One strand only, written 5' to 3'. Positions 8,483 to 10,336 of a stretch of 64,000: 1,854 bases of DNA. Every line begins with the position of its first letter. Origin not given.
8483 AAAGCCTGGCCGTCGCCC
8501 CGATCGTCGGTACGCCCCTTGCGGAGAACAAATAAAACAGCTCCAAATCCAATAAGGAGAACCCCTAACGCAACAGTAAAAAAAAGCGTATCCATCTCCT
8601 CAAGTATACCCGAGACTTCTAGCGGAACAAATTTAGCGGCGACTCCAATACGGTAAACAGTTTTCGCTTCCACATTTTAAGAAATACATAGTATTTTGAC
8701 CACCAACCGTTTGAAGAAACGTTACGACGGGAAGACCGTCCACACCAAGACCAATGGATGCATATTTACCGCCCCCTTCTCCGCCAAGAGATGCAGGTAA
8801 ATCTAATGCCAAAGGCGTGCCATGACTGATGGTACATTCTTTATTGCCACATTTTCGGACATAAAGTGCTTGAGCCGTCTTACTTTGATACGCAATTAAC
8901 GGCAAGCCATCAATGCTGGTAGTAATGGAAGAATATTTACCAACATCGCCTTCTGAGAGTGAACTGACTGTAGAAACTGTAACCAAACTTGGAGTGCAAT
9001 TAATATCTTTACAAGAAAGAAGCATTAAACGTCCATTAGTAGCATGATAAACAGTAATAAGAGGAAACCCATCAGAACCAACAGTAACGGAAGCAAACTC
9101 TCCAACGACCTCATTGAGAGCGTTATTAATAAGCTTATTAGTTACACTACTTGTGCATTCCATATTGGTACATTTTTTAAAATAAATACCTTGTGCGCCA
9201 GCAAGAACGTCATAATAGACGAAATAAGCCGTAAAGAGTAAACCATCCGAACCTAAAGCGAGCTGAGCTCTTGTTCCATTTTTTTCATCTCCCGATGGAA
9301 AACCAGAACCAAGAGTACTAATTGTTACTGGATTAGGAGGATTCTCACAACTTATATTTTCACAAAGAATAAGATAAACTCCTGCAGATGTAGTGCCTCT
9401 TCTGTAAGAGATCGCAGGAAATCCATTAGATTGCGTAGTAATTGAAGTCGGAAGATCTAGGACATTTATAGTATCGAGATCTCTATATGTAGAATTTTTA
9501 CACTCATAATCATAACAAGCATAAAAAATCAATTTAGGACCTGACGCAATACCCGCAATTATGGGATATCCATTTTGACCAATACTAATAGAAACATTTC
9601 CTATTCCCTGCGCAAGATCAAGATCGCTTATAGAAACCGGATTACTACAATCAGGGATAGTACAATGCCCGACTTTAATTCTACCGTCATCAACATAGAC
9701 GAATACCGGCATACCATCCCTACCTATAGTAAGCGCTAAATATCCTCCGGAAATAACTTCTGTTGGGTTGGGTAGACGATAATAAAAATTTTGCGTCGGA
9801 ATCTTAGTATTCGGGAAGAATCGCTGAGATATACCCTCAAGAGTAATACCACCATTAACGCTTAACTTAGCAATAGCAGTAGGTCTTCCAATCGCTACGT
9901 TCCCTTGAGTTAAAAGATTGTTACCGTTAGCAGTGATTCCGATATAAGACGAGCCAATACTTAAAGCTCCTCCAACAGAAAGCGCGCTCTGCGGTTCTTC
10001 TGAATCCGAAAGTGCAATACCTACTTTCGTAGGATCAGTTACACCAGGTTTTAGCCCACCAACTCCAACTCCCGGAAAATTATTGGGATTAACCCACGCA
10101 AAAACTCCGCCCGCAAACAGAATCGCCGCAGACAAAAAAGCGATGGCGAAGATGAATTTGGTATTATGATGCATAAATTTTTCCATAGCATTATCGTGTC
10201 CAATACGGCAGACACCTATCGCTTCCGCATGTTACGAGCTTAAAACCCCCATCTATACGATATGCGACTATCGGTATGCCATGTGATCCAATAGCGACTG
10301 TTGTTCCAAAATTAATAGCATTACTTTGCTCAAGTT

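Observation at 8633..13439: Three tandem paralogous surface repeat proteins sharing a conserved C-terminal C[LV]PYW[ST]RR motif: candidate novel adhesin family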

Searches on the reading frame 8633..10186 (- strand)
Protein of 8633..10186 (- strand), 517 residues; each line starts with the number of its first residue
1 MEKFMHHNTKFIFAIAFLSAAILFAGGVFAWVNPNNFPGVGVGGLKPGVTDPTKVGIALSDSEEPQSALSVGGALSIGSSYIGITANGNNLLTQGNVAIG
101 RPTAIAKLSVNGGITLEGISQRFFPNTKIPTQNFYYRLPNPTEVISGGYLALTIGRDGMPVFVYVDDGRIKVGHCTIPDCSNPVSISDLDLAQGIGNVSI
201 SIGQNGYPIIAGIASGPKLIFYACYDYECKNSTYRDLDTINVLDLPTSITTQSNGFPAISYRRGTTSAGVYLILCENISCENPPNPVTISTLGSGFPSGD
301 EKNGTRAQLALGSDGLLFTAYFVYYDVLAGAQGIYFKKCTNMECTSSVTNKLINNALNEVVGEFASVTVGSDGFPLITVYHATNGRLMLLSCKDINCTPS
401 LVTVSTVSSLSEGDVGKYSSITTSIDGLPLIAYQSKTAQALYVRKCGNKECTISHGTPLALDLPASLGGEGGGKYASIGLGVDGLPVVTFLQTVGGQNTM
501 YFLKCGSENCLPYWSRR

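Call 3: search_protein_families(library=pfam, proteins=[window:8633-10186:-], max_evalue=1)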
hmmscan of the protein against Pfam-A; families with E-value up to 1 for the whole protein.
window:8633-10186:- (517 aa): 1 family
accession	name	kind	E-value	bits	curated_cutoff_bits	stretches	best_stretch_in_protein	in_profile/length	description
PF21423.2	AhtL-like_1st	-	0.33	11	27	1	160-170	2-12/55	Pyrogallol hydroxytransferase large subunit-like, domain 1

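Call 4: search_protein_families(library=ncbifam, proteins=[window:8633-10186:-], max_evalue=1)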
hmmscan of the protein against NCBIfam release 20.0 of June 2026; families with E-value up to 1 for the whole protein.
window:8633-10186:- (517 aa): 2 families
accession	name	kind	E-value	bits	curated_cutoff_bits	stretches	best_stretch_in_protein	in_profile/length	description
NF053835.1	PDIAV_lipo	equivalog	0.16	11.3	90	0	319-458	156-303/458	PDIAV motif-containing lipoprotein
NF045510.1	4Cys_prefix_kin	domain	0.96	9.8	24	0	174-184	1-11/26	4-Cys prefix domain-containing protein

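Call 9: find_homologous_proteins(query=window:8633-10186:-)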
Query window:8633-10186:- (517 aa): 44 proteins with E <= 0.001 among 8000 candidates.
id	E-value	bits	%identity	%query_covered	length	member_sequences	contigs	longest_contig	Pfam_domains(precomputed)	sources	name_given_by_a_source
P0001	0.0e+0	1159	100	99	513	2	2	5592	-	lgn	-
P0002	1.4e-55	207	29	75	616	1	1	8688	-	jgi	jgi:hypothetical protein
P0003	4.5e-39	153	29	72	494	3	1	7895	PF01391.24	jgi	jgi:predicted regulator of Ras-like GTPase activity (Roadblock/LC7/MglB family)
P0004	4.9e-39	153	31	60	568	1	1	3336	-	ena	-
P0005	7.3e-39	152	30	76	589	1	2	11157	PF09151.17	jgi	jgi:hypothetical protein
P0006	5.2e-38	149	28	78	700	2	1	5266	-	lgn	-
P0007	9.1e-38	148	29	70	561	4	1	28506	-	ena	-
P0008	4.4e-36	143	30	72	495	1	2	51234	PF09151.17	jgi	jgi:hypothetical protein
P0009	7.1e-36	142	28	72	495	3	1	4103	PF01391.24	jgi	jgi:hypothetical protein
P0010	1.7e-35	141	31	71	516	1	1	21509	-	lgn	-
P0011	3.8e-34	136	28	72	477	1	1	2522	-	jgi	jgi:hypothetical protein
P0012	2.5e-33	134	31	48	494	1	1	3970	PF01391.24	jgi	jgi:collagen triple helix repeat protein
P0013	1.4e-32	131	30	75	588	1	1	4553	PF09151.17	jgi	jgi:hypothetical protein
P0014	5.8e-32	129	34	59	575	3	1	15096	-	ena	-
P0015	8.5e-32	129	30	72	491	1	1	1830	PF01391.24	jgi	-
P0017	4.0e-31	127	29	69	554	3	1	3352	-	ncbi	-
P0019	2.1e-30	124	29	59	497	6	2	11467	PF01391.24,PF09151.17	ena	-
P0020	2.9e-28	117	27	88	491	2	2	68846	-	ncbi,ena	ncbi:MAG: hypothetical protein AAB518_03300 [Patescibacteria group bacterium]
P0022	1.7e-27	115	30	71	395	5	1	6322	PF01391.24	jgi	jgi:hypothetical protein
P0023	3.4e-27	114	27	69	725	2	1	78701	-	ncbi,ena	-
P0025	2.3e-26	111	30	72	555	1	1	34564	-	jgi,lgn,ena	-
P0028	4.9e-26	110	26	79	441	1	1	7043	-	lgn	-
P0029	5.3e-26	110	31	50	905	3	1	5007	PF13884.12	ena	-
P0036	4.3e-23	100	29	82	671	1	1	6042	-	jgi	jgi:hypothetical protein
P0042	2.2e-17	81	28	69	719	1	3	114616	PF13385.14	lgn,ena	-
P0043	4.2e-15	74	26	74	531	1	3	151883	PF01391.24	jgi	jgi:hypothetical protein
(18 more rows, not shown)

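Call 10: search_solved_structures(query=A1, max_evalue=10)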
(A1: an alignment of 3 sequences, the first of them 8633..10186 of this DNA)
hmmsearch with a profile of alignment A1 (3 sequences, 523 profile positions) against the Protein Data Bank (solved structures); distinct sequences matched with E-value up to 10: 0.

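Call 19: search_protein_families(library=pfam, alignment_id=A2, max_evalue=0.1)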
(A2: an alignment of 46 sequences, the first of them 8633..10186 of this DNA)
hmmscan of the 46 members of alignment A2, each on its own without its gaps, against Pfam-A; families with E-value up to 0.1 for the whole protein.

A. member 1, window:8633-10186:- (517 aa): 0 families

B. families by the number of members that match (of 46 scanned): 26 families (the first 25 are shown)
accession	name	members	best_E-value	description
PF01391.23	Collagen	11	1.9e-15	Collagen triple helix repeat (20 copies)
PF09151.16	DUF1936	9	3.6e-10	Domain of unknown function (DUF1936)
PF18938.6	aRib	2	0.0056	Atypical Rib domain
PF22149.1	Tt1219-like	2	0.047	Type IV pilin Tt1219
PF13385.13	Laminin_G_3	1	5.1e-23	Concanavalin A-like lectin/glucanases superfamily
PF24517.2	CBM96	1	2.8e-19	Carbohydrate-binding module family 96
PF13884.11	Peptidase_S74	1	1.1e-11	Chaperone of endosialidase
PF00688.24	TGFb_propeptide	1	2.2e-06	TGF-beta propeptide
PF01030.30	Recep_L_domain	1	0.00029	Receptor L domain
PF23952.1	LRR_EndoS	1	0.0011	Endo-beta-N-acetylglucosaminidase EndoS LRR domain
PF02839.19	CBM_5_12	1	0.003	Carbohydrate-binding module family 5/12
PF16256.10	DUF4911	1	0.006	Domain of unknown function (DUF4911)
PF20982.2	CSS_CxxC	1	0.013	CSS_CxxC domain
PF18720.7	EGF_Tenascin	1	0.024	Tenascin EGF domain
PF24029.1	DUF7340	1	0.026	Domain of unknown function (DUF7340)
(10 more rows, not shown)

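Call 21: search_protein_families(library=pfam, proteins=[P0005, P0008, P0013, P0019, P0029], max_evalue=0.1)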
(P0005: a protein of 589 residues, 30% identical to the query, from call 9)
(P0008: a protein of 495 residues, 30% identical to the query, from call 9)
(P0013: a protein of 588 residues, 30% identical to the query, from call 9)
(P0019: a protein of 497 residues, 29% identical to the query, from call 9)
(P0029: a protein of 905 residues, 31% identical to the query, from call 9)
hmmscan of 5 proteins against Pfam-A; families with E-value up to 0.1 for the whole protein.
P0005 (589 aa): 2 families
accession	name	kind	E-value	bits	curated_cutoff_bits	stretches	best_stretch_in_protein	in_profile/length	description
PF09151.16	DUF1936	-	1.2e-07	31.7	25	0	516-532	14-30/34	Domain of unknown function (DUF1936)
PF24029.1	DUF7340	-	0.026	14.7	27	0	530-559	10-39/62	Domain of unknown function (DUF7340)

P0008 (495 aa): 2 families
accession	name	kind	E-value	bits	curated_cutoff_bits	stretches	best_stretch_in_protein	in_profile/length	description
PF09151.16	DUF1936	-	3.6e-10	39.8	25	0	168-182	16-30/34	Domain of unknown function (DUF1936)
PF16256.10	DUF4911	-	0.006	17.1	29.3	0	245-275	6-36/57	Domain of unknown function (DUF4911)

P0013 (588 aa): 2 families
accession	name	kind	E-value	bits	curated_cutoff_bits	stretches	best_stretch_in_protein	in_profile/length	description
PF09151.16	DUF1936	-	1.3e-05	25.3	25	0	469-482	17-30/34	Domain of unknown function (DUF1936)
PF25679.1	DUF7947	-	0.077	13.5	27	0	367-395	7-35/79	Family of unknown function (DUF7947)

P0019 (497 aa): 2 families
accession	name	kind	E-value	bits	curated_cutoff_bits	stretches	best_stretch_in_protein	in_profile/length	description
PF01391.23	Collagen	-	4.9e-07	29.9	27.2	1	77-131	1-55/60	Collagen triple helix repeat (20 copies)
PF09151.16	DUF1936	-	7.6e-06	26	25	0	373-388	15-30/34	Domain of unknown function (DUF1936)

P0029 (905 aa): 4 families
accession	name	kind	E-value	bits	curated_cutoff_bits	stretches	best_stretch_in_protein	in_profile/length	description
PF13884.11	Peptidase_S74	-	1.1e-11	45.3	22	1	771-822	1-53/58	Chaperone of endosialidase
PF09151.16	DUF1936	-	0.00012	22.2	25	0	436-454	14-30/34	Domain of unknown function (DUF1936)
PF14362.11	DUF4407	-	0.027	14.2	31.3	1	848-897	205-257/297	Domain of unknown function (DUF4407)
PF04798.17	Baculo_19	-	0.062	13.5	25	0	247-295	67-116/143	Baculovirus 19 kDa protein conserved region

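Call 22: predict_structure(alignment_id=A2)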
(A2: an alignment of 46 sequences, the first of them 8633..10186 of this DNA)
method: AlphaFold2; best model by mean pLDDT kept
length: 517 residues; sequences in the alignment: 46
mean_pLDDT: 77.0   pTM: 0.73
mean pLDDT of the five models: 77.0, 76.8, 76.6, 76.0, 74.6
residues with pLDDT >= 90: 218; 70-90: 116; 50-70: 98; < 50: 85
segments of 3 or more residues with pLDDT < 50: 1-3, 29-42, 71-87, 89-128, 283-286, 514-517
pLDDT, mean of each block of 10 residues (from residue 1): 55 84 64 42 61 67 60 39 44 42 38 40 46 82 78 95 92 93 87 79 97 90 96 93 90 96 79 94 60 58 74 96 74 89 92 66 88 95 90 95 85 82 95 91 92 75 59 88 93 89 91 55
secondary structure, 60 per line:
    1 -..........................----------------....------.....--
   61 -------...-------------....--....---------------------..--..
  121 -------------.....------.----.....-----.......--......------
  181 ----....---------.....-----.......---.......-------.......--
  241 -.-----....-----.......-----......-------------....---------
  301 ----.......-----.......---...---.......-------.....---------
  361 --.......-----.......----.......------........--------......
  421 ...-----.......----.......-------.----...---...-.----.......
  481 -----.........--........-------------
elements in order: H2-27 E44-47 E54-58 E68-70 E84-87 E90-93 E134-138 E150-154 E160-166 E169-174 E185-188 E198-202 E208-214 E218-224 E232-238 E248-251 E257-263 E269-274 E288-291 E305-311 E317-323 E333-339 E347-351 E363-369 E375-381 E386-392 E402-406 E415-423 E429-435 E440-446 E459-461 E474-480 E486-494 E497-504

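Call 25: fold_search(model_id=the predicted structure, library=pdb)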
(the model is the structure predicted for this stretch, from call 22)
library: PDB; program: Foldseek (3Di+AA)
matches with E <= 10: 1354; with E <= 0.001: 613
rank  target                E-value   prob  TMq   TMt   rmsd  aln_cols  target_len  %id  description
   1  8q83_B                7.1e-13  1.00  0.50  0.73   8.7       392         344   12  Photorhabdus laumondii lectin PLL5 in complex with alpha-methyl-fucoside (released 2025-03-05)
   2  8q7u                  7.8e-13  1.00  0.52  0.74   7.8       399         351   11  Photorhabdus laumondii lectin PLL in complex with alpha-methyl-fucoside (released 2025-03-05)
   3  8q83_C                1.3e-12  1.00  0.50  0.74   7.4       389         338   12  Photorhabdus laumondii lectin PLL5 in complex with alpha-methyl-fucoside (released 2025-03-05)
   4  6flu_A                1.5e-12  1.00  0.50  0.72   7.1       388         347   12  Photorhabdus asymbiotica lectin (PHL) in complex with synthetic C-fucoside (released 2019-02-06)
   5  5c9l                  1.9e-12  1.00  0.52  0.74   4.2       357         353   11  Crystal structure of native PLL lectin from Photorhabdus luminescens at 1.65 A resolution (released 2016-10-19)
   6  5mxg_A                1.9e-12  1.00  0.50  0.73   5.6       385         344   11  Photorhabdus asymbiotica lectin (PHL) in complex with blood group H trisaccharide (released 2017-08-09)
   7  8q83_A                2.7e-12  1.00  0.51  0.74   8.6       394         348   13  Photorhabdus laumondii lectin PLL5 in complex with alpha-methyl-fucoside (released 2025-03-05)
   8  8q83_D                3.2e-12  1.00  0.52  0.76   4.6       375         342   13  Photorhabdus laumondii lectin PLL5 in complex with alpha-methyl-fucoside (released 2025-03-05)
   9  6rgg_B                3.5e-12  1.00  0.51  0.75   4.7       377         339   12  Photorhabdus laumondii lectin PLL2 in complex with O-methylated PGL-1-derived disaccharide (released 2020-07-01)
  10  8q81                  4.3e-12  1.00  0.50  0.72   7.4       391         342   12  Photorhabdus laumondii lectin PLL3 in complex with alpha-methyl-fucoside (released 2025-03-05)
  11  6fhx_A                5.6e-12  1.00  0.50  0.73   6.4       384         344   12  Photorhabdus asymbiotica lectin (PHL) in complex with synthetic C-fucoside (released 2019-01-30)
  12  6t96                  5.6e-12  1.00  0.49  0.70  10.0       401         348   11  Photorhabdus laumondii subsp. laumondii lectin PLL3 (released 2019-12-25)
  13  5c9o                  5.9e-12  1.00  0.55  0.78   4.5       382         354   10  Crystal structure of recombinant PLL lectin from Photorhabdus luminescens at 1.5 A resolution (released 2016-10-19)
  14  6rg2_A                6.9e-12  1.00  0.53  0.78   6.4       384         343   12  Photorhabdus laumondii lectin PLL2 in complex with 3-O-methyl-D-glucose (released 2020-07-01)
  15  8q82_A                8.0e-12  1.00  0.52  0.78   4.0       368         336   12  Photorhabdus laumondii lectin PLL4 in complex with alpha-methyl-fucoside (released 2025-03-05)
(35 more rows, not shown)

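Call 31: find_encoding_contigs(protein=P0020, flank=10000, max_places=3)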
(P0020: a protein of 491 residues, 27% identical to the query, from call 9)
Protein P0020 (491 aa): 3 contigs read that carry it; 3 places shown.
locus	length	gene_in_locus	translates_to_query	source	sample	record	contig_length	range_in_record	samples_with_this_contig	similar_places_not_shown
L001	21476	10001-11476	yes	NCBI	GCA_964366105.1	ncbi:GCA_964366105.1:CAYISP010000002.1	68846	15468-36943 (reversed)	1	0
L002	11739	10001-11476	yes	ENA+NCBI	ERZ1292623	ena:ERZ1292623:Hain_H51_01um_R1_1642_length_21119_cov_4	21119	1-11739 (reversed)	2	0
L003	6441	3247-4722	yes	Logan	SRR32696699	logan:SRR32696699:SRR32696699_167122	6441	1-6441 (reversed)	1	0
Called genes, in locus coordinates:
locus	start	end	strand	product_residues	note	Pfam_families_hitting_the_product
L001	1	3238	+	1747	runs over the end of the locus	PF03160:Calx-beta (faint), PF00041:fn3 (weak), PF01471:PG_binding_1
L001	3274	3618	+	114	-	-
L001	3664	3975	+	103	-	PF00829:Ribosomal_L21p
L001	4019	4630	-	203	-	PF21176:RecR_HhH (weak), PF13662:Toprim_4, PF21175:RecR_C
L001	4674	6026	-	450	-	PF00772:DnaB, PF03796:DnaB_C, PF13481:AAA_25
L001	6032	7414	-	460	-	PF01406:tRNA-synt_1e, PF09334:tRNA-synt_1g (faint), PF00133:tRNA-synt_1, PF09190:DALR_2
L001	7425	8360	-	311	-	PF01544:CorA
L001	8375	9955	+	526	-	-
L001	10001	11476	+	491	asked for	-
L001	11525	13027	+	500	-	-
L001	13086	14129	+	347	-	PF02646:RmuC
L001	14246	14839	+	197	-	PF00574:CLP_protease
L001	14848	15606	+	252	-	-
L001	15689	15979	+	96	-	PF00166:Cpn10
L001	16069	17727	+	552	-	PF00118:Cpn60_TCP1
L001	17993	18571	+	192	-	PF01066:CDP-OH_P_transf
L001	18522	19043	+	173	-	-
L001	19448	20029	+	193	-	PF13489:Methyltransf_23, PF13847:Methyltransf_31, PF01209:Ubie_methyltran, PF08241:Methyltransf_11, PF08242:Methyltransf_12, PF13649:Methyltransf_25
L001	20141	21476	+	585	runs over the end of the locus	PF00664:ABC_membrane, PF00005:ABC_tran, PF02463:SMC_N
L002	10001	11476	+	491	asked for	-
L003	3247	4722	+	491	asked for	-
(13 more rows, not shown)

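Call 33: search_protein_representatives(alignment_id=A2)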
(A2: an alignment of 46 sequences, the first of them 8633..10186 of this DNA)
Query: 46 sequences, 547 profile positions. Proteins with E-value up to 0.001 (for the whole library): 43687; up to 1e-10: 12730; up to 1e-30: 5501. The best 150 are listed.
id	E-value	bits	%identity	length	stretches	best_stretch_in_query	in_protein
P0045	0.0e+00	1270.2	-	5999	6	128-540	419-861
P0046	0.0e+00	1226.2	-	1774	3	167-534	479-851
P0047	0.0e+00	1133.2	-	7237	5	79-535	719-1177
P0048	0.0e+00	1114.2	-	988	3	186-540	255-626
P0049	0.0e+00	1084.2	-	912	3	12-541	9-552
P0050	0.0e+00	1056.9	-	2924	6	162-544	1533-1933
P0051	3.3e-284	960.1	-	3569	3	55-543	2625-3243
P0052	2.9e-271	917.4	-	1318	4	194-540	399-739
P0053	6.0e-271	916.3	-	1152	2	176-540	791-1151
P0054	1.3e-269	911.9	-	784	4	205-482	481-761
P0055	1.6e-265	898.4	-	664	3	198-487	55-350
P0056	9.0e-260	879.5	-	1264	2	185-535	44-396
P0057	1.7e-243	825.7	-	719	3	241-528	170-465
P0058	2.3e-239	812.1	-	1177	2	152-535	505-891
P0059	4.7e-238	807.8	-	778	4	196-498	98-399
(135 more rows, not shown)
